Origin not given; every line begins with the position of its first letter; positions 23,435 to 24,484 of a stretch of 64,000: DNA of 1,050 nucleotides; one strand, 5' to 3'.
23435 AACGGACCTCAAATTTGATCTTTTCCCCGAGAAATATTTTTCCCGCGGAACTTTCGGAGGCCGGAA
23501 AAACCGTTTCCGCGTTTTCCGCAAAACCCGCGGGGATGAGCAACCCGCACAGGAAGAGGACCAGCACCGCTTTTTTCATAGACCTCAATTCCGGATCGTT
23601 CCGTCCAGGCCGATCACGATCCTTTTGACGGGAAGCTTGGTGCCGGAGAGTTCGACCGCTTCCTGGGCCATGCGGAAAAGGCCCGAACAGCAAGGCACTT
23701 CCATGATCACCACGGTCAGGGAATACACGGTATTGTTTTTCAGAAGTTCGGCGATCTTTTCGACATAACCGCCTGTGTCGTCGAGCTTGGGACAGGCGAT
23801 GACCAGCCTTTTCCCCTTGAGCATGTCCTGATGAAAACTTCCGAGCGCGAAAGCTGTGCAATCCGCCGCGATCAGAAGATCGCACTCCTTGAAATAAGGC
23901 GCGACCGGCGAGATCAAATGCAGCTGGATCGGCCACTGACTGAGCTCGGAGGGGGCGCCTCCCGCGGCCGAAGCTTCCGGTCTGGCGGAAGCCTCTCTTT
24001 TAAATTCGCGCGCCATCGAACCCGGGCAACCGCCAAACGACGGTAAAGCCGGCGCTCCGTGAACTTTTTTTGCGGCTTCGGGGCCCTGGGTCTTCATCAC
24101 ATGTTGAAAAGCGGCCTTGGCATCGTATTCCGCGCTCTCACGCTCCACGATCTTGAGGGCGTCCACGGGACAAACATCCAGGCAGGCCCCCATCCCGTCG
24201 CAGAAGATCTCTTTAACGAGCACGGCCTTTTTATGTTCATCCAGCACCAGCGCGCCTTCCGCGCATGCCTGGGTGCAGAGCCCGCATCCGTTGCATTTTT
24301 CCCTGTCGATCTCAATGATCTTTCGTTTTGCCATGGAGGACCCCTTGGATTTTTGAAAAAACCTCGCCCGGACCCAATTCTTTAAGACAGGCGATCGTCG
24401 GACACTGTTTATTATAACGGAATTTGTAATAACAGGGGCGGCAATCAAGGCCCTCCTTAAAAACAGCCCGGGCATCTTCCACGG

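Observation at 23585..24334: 4Fe-4S dicluster protein embedded in, and translationally overlapping, the heptosyltransferase operon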

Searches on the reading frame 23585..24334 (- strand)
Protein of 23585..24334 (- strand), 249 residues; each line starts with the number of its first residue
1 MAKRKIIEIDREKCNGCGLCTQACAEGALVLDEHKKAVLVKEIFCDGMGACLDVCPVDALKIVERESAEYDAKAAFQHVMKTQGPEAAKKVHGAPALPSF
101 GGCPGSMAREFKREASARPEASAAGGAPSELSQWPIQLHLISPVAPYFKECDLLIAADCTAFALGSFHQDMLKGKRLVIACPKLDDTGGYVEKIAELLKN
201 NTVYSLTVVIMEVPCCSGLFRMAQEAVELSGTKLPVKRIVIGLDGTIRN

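Call 3: search_protein_families(library=pfam, proteins=[window:23585-24334:-], max_evalue=0.01)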
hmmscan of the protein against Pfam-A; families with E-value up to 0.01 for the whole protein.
window:23585-24334:- (249 aa): 14 families
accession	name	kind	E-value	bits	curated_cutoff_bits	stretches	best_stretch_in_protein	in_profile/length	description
PF13237.11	Fer4_10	-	6.3e-10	39.3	25.5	1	7-56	2-53/53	4Fe-4S dicluster domain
PF12838.12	Fer4_7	-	2.1e-09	38.2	27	1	13-59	1-52/52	4Fe-4S dicluster domain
PF14697.11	Fer4_21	-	2.8e-08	34.2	35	1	8-61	2-58/59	4Fe-4S dicluster domain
PF12837.12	Fer4_6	-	6.9e-08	32.5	25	1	6-29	1-24/24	4Fe-4S binding domain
PF00037.32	Fer4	-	2.5e-07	30.6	21.1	1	7-27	1-21/24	4Fe-4S binding domain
PF13187.11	Fer4_9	-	8.6e-07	29.3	27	1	13-59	1-51/52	4Fe-4S dicluster domain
PF13484.11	Fer4_16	-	2.5e-06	28.6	30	0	13-34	1-21/66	4Fe-4S double cluster binding domain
PF12797.12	Fer4_2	-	7.7e-06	26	24.5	1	6-25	2-21/22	4Fe-4S binding domain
PF13459.11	Fer4_15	-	4e-05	24.7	22.4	1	7-39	1-33/66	4Fe-4S single cluster domain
PF25160.1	LdpA_Fe-S-bd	-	0.0001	22.4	27.6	0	40-62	23-45/49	LdpA Fe-S cluster-binding domain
PF13534.11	Fer4_17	-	0.00035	21.5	22.2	0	13-35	1-22/61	4Fe-4S dicluster domain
PF13247.11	Fer4_11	-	0.00066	20.3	26.2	1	10-67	6-66/100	4Fe-4S dicluster domain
PF12798.12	Fer4_3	-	0.00081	20.5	27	0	45-59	4-15/15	4Fe-4S binding domain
PF12800.12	Fer4_4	-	0.0021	18.7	24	0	12-26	2-16/17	4Fe-4S binding domain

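Call 4: search_protein_families(library=ncbifam, proteins=[window:23585-24334:-], max_evalue=0.01)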
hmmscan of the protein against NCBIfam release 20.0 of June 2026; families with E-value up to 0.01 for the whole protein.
window:23585-24334:- (249 aa): 77 families (the best 25 are shown)
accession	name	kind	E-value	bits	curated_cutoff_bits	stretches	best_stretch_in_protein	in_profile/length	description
TIGR01944.1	rnfB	subfamily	1e-09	38.2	68.7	1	3-75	104-175/190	RnfABCDGE type electron transport complex subunit B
TIGR02179.1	PorD_KorD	subfamily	1.8e-09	37.6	60.05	1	9-65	22-77/78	2-oxoacid:acceptor oxidoreductase, delta subunit, pyruvate/2-ketoisovalerate family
NF006221.0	PRK08348.1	subfamily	2.7e-09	36.8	124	1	4-64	36-96/136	NADH-plastoquinone oxidoreductase subunit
NF040864.1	HgcB_ferredoxin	equivalog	9e-09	35.1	99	1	7-62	9-63/93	mercury methylation ferredoxin HgcB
NF007203.0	PRK09624.1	equivalog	1.6e-08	34.7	171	1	8-64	47-102/105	pyuvate ferredoxin oxidoreductase subunit delta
NF040770.1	hetero_SS_HdrA2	exception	1.7e-08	33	1100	1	8-71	573-634/777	CoB-CoM heterodisulfide reductase HdrA2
TIGR02700.1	flavo_MJ0208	hypoth_equivalog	2.1e-08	33.7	251.35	1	8-61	144-195/234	dihydromethanopterin reductase (acceptor)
NF045766.1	PhenlGlyoxDHPadI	equivalog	3.7e-08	32.6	700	1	4-66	78-139/443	NADH-dependent phenylglyoxylate dehydrogenase subunit beta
NF043069.1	T4HPD_activ_SAM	equivalog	4e-08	33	425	1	6-79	45-113/299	trans-4-hydroxy-L-proline dehydratase activase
NF003475.0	PRK05113.1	equivalog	7.1e-08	32.5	203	1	3-70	104-170/190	electron transport complex subunit RsxB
NF005415.0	PRK06991.1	equivalog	8.3e-08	32.2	281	1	4-71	77-145/284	electron transport complex subunit RsxB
NF043039.1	HgcAB_like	equivalog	1.2e-07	31.6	285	1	4-60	292-349/350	HgcAB-like fusion protein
NF042909.1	FMH_DH_FwdF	exception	1.2e-07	31.2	375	1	7-71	252-321/336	tungsten-dependent formylmethanofuran dehydrogenase subunit FwdF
NF040684.1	PorD_Arch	equivalog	2.1e-07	30.9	120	1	9-64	29-83/85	pyruvate synthase subunit PorD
NF007382.0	PRK09898.1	equivalog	4.9e-07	29.5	213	1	4-66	146-204/208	ferredoxin-like protein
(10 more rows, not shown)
